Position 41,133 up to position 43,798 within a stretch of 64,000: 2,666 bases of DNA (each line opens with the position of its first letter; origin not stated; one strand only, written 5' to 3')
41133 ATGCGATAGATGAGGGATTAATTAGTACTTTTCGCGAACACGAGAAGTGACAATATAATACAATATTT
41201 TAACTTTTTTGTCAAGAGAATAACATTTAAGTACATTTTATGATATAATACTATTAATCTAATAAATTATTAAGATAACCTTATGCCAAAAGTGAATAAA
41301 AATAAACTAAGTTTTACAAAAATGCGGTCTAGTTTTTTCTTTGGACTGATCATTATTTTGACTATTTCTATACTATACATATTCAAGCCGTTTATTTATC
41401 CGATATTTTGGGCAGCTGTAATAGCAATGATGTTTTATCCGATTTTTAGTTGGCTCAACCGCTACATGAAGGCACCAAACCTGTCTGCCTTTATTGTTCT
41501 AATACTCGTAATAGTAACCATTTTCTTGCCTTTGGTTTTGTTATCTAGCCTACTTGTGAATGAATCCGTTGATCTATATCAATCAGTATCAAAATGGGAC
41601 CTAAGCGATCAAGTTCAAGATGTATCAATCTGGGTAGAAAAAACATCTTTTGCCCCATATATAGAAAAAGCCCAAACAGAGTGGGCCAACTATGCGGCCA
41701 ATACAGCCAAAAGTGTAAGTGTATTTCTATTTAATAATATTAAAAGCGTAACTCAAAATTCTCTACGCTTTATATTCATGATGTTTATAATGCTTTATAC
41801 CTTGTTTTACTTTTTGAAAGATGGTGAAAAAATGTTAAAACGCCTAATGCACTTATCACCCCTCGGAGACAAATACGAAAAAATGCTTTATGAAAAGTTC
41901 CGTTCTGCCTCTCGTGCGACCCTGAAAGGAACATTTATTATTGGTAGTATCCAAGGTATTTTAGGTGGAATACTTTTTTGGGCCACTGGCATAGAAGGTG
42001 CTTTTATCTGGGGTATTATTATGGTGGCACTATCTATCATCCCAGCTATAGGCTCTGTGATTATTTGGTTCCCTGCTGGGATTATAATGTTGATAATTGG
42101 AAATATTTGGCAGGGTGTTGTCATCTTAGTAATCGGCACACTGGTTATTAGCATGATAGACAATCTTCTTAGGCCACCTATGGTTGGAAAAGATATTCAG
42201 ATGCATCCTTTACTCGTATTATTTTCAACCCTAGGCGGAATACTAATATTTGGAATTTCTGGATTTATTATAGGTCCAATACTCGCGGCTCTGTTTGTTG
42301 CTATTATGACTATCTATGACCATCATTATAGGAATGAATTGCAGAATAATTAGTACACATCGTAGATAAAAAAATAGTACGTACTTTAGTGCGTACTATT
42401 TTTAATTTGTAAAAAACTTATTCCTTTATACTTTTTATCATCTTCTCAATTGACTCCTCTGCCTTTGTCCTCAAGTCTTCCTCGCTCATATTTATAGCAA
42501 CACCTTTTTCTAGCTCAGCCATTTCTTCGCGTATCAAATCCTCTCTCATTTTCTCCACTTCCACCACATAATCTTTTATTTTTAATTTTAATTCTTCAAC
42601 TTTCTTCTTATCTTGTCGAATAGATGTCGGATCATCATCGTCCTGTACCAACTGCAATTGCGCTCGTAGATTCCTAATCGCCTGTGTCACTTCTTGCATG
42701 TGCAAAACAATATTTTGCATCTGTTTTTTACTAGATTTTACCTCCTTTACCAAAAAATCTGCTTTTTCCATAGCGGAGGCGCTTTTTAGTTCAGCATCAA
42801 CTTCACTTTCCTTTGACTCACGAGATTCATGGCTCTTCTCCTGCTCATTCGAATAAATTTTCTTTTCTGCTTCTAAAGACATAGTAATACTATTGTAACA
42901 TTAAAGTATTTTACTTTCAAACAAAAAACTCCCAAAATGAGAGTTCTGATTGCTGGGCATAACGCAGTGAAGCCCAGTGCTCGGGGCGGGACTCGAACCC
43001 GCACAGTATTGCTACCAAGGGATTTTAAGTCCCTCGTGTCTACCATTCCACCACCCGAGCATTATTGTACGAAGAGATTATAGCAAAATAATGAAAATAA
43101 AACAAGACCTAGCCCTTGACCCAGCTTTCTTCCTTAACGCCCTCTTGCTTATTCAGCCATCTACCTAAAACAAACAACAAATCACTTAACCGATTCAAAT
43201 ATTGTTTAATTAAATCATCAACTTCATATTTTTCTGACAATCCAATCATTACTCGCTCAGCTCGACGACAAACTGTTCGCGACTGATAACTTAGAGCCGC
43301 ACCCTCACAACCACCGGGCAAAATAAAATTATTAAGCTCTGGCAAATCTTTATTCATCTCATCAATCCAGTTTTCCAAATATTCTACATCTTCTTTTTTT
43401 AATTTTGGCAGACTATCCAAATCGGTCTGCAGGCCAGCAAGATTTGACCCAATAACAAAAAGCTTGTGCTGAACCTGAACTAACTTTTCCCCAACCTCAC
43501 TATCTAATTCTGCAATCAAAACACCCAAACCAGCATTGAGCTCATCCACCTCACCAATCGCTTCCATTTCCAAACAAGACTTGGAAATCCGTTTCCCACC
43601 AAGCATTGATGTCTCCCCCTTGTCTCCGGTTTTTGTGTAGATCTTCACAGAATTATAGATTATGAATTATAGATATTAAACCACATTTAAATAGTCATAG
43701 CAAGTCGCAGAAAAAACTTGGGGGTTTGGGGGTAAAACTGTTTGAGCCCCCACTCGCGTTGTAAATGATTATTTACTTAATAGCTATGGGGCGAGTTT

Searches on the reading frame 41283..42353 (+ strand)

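Call 28: search_protein_families(library=pfam, proteins=[window:41283-42353:+], max_evalue=0.0001)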
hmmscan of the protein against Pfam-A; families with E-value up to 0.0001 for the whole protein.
window:41283-42353:+ (356 aa): 1 family
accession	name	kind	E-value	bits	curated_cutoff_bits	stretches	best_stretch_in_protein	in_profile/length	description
PF01594.21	AI-2E_transport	-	1.4e-59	202.3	34.3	1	20-345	3-326/327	AI-2E family transporter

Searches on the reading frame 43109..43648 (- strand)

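Call 28: search_protein_families(library=pfam, proteins=[window:43109-43648:-], max_evalue=0.0001)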
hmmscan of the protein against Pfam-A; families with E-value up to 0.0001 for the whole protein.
window:43109-43648:- (179 aa): 1 family
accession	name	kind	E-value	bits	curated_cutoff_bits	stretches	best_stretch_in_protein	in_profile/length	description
PF01923.23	Cob_adeno_trans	-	3.9e-54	183.7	24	1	3-165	1-171/171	Cobalamin adenosyltransferase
